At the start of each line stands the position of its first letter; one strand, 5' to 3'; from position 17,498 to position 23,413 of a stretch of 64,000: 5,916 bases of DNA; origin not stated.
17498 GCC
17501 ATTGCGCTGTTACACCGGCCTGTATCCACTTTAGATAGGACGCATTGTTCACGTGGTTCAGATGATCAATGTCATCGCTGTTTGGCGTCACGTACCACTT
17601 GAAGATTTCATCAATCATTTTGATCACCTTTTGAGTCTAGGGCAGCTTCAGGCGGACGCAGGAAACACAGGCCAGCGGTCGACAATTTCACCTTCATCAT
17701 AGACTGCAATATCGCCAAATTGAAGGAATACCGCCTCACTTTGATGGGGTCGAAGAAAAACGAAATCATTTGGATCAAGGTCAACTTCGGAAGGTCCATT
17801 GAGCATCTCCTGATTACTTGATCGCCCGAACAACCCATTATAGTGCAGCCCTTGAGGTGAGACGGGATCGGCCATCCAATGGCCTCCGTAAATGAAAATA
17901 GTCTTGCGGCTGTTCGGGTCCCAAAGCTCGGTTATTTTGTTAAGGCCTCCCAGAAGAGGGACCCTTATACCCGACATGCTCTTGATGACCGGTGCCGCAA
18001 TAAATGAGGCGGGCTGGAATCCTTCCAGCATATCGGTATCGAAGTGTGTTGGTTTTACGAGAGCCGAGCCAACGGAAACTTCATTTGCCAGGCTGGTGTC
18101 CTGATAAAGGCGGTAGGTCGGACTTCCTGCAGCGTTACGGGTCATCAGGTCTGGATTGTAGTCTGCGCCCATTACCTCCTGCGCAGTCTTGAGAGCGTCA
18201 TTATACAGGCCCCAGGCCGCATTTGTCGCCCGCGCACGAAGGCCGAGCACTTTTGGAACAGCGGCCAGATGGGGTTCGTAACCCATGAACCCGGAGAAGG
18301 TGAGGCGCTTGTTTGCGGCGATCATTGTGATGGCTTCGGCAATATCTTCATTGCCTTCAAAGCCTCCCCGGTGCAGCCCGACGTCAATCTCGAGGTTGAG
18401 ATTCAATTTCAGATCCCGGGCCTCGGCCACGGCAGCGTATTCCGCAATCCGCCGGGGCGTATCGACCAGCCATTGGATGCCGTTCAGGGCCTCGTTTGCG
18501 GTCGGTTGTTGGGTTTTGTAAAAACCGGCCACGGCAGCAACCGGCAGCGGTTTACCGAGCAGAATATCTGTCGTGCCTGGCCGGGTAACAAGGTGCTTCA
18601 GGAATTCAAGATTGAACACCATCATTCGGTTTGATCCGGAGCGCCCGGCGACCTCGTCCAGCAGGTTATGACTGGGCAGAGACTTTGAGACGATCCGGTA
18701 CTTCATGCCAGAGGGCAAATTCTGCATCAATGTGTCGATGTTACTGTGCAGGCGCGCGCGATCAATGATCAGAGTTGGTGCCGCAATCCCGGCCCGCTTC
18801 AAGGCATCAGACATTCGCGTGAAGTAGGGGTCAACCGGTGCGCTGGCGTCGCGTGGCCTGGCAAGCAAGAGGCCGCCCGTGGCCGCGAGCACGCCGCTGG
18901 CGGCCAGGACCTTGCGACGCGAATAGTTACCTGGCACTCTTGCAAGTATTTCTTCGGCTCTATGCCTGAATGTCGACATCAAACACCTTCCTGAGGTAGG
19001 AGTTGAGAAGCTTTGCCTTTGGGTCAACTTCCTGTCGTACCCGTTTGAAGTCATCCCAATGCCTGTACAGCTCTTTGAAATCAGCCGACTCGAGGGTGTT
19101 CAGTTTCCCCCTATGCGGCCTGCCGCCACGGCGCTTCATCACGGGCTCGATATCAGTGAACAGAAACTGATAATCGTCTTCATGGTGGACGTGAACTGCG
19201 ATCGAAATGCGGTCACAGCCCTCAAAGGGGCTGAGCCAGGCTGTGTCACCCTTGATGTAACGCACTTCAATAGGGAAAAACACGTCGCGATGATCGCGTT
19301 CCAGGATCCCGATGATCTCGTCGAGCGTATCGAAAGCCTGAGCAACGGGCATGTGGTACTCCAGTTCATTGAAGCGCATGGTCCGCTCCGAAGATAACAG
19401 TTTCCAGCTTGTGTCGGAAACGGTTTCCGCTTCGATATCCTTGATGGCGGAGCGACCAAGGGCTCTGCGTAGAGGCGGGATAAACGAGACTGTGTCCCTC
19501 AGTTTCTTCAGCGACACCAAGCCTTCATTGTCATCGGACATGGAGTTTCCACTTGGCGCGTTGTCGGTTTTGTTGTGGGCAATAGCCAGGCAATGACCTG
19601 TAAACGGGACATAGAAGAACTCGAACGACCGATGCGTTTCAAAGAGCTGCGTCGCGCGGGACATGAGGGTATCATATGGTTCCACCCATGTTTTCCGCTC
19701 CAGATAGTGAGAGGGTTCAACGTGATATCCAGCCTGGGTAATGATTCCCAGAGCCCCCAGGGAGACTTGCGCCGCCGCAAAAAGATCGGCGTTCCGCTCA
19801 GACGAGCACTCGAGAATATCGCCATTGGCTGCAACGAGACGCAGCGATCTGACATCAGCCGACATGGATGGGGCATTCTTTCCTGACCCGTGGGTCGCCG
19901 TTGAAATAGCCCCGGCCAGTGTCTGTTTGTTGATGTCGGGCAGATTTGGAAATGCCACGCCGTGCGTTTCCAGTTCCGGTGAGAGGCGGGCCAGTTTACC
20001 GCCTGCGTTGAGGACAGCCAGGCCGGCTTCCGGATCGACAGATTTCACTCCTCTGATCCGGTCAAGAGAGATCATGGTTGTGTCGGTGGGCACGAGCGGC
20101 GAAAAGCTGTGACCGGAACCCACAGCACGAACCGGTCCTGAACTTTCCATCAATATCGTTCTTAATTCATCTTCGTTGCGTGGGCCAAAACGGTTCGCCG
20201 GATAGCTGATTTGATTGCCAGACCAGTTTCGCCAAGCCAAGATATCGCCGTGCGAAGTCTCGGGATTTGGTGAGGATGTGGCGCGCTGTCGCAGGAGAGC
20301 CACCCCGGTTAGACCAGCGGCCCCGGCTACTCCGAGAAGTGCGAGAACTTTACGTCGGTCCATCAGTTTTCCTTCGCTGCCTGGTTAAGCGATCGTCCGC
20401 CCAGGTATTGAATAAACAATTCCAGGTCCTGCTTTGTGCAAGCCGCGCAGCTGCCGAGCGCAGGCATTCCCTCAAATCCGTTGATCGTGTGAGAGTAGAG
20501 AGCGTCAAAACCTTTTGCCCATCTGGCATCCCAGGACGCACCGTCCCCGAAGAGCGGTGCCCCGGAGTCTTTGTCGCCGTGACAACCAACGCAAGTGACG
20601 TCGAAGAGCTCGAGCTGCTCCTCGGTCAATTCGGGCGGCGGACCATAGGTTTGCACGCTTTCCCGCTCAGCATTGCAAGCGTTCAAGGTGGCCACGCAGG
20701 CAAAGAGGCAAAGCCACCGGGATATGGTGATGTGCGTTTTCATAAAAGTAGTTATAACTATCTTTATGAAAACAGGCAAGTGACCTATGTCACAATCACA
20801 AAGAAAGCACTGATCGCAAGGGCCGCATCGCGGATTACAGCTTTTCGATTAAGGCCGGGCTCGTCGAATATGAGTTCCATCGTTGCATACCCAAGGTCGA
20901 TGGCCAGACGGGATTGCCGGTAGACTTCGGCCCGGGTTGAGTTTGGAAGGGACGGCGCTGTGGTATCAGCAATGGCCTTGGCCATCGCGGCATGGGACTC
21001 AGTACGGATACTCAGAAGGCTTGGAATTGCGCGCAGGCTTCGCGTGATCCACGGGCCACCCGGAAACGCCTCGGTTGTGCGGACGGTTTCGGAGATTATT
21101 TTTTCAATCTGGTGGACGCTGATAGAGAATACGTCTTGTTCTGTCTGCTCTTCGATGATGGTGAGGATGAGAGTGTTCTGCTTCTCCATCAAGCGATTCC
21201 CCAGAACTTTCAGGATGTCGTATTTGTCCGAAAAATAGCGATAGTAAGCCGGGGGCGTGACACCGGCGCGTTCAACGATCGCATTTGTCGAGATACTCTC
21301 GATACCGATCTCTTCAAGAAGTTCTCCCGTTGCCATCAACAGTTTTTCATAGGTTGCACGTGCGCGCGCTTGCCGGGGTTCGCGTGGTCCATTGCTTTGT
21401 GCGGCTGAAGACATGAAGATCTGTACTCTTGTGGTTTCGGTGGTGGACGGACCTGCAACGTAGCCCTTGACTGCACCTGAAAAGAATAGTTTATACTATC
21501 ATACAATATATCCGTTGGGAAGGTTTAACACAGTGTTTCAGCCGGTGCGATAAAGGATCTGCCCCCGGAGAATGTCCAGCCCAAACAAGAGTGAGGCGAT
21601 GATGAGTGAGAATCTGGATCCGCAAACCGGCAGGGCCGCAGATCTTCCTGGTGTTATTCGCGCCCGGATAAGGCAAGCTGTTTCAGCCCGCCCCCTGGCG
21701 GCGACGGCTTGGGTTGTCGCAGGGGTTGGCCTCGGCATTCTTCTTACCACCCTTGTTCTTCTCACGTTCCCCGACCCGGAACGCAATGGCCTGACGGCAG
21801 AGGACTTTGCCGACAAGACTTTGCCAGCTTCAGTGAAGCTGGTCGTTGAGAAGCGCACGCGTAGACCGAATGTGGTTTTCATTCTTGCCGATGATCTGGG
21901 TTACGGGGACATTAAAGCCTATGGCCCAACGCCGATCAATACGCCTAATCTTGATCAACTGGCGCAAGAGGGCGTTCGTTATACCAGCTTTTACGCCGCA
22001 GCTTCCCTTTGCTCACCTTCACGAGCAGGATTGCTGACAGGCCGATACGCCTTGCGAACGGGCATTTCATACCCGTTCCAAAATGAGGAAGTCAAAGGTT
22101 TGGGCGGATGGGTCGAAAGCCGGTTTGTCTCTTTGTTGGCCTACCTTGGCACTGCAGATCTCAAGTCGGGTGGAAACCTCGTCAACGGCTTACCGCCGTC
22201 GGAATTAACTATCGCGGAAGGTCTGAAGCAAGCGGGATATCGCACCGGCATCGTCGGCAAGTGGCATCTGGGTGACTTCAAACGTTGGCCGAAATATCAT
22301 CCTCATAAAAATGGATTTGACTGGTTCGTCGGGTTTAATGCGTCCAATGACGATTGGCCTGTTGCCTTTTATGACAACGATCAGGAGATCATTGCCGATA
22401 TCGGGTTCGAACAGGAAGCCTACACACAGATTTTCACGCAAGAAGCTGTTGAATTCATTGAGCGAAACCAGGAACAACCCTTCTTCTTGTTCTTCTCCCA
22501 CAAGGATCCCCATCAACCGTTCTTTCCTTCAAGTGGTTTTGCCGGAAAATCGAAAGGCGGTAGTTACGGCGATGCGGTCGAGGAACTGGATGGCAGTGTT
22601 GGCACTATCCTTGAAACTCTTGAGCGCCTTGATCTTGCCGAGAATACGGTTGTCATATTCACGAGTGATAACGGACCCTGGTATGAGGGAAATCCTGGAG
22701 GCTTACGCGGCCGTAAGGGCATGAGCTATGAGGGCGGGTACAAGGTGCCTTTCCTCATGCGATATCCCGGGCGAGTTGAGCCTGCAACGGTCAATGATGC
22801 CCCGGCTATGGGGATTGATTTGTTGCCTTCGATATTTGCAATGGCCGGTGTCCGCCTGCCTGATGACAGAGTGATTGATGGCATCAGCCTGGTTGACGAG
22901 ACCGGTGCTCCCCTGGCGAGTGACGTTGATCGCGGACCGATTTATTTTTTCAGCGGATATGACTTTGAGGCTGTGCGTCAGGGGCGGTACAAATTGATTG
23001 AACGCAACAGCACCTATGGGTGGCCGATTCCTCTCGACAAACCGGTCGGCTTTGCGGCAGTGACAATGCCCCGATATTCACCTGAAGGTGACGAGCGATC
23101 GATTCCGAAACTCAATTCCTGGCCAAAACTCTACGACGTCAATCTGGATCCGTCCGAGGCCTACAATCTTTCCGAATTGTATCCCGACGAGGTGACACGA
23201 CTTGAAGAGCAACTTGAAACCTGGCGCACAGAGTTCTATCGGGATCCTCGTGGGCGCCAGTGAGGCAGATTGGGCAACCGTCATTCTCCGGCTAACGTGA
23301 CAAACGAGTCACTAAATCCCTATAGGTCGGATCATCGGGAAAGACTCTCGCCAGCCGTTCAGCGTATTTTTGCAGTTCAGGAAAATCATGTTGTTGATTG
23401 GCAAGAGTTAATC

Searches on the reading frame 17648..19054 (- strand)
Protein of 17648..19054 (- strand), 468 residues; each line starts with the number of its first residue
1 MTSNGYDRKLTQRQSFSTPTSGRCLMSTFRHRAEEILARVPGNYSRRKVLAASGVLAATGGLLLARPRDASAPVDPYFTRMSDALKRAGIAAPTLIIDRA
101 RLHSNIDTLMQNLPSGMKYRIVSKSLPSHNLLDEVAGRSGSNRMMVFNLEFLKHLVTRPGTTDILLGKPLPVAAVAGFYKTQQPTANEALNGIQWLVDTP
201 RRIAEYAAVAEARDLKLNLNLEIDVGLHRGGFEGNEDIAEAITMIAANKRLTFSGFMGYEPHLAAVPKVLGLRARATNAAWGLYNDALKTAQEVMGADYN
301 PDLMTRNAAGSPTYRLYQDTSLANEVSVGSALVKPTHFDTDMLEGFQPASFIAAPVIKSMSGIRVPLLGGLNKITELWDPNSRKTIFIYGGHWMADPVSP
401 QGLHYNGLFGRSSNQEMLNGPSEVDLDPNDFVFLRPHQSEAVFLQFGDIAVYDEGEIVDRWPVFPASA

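Call 45: search_protein_families(library=pfam, proteins=[window:17648-19054:-], max_evalue=0.00001)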
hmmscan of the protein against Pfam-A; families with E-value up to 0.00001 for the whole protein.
window:17648-19054:- (468 aa): 1 family
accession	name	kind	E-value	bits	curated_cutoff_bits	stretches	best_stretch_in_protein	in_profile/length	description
PF01168.26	Ala_racemase_N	-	2.6e-16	60.5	24.1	1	97-333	1-216/220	Alanine racemase, N-terminal domain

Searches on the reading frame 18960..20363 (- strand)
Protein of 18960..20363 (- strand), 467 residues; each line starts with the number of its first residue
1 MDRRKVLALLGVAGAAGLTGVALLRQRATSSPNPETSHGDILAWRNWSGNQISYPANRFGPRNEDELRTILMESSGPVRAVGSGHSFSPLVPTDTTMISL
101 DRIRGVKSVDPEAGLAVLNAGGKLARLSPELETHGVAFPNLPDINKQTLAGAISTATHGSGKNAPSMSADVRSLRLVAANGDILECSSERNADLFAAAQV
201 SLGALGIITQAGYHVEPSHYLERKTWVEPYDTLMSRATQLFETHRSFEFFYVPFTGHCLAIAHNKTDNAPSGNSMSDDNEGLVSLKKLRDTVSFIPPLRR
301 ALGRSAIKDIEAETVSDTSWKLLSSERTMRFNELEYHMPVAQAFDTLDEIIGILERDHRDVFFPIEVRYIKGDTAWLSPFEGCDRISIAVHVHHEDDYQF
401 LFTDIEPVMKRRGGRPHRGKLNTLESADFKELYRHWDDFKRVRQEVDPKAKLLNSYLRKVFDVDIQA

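Call 45: search_protein_families(library=pfam, proteins=[window:18960-20363:-], max_evalue=0.00001)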
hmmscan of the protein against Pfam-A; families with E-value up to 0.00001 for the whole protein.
window:18960-20363:- (467 aa): 2 families
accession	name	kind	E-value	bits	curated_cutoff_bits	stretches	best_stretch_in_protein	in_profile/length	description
PF04030.19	ALO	-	6e-49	167.5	23.1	1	215-460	5-258/258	D-arabinono-1,4-lactone oxidase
PF01565.28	FAD_binding_4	-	2.4e-22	79.5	26.4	1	59-187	5-139/139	FAD binding domain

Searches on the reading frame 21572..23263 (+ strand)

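Call 45: search_protein_families(library=pfam, proteins=[window:21572-23263:+], max_evalue=0.00001)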
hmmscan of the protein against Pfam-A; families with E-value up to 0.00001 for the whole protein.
window:21572-23263:+ (563 aa): 3 families
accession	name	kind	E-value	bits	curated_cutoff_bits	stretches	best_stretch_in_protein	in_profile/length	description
PF00884.28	Sulfatase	-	2.5e-63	214.6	25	1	99-427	1-301/301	Sulfatase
PF16347.10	SGSH_C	-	1.2e-09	39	29.3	1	382-446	8-70/154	N-sulphoglucosamine sulphohydrolase, C-terminal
PF01663.27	Phosphodiest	-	1.8e-07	31.5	23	1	101-368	1-220/342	Type I phosphodiesterase / nucleotide pyrophosphatase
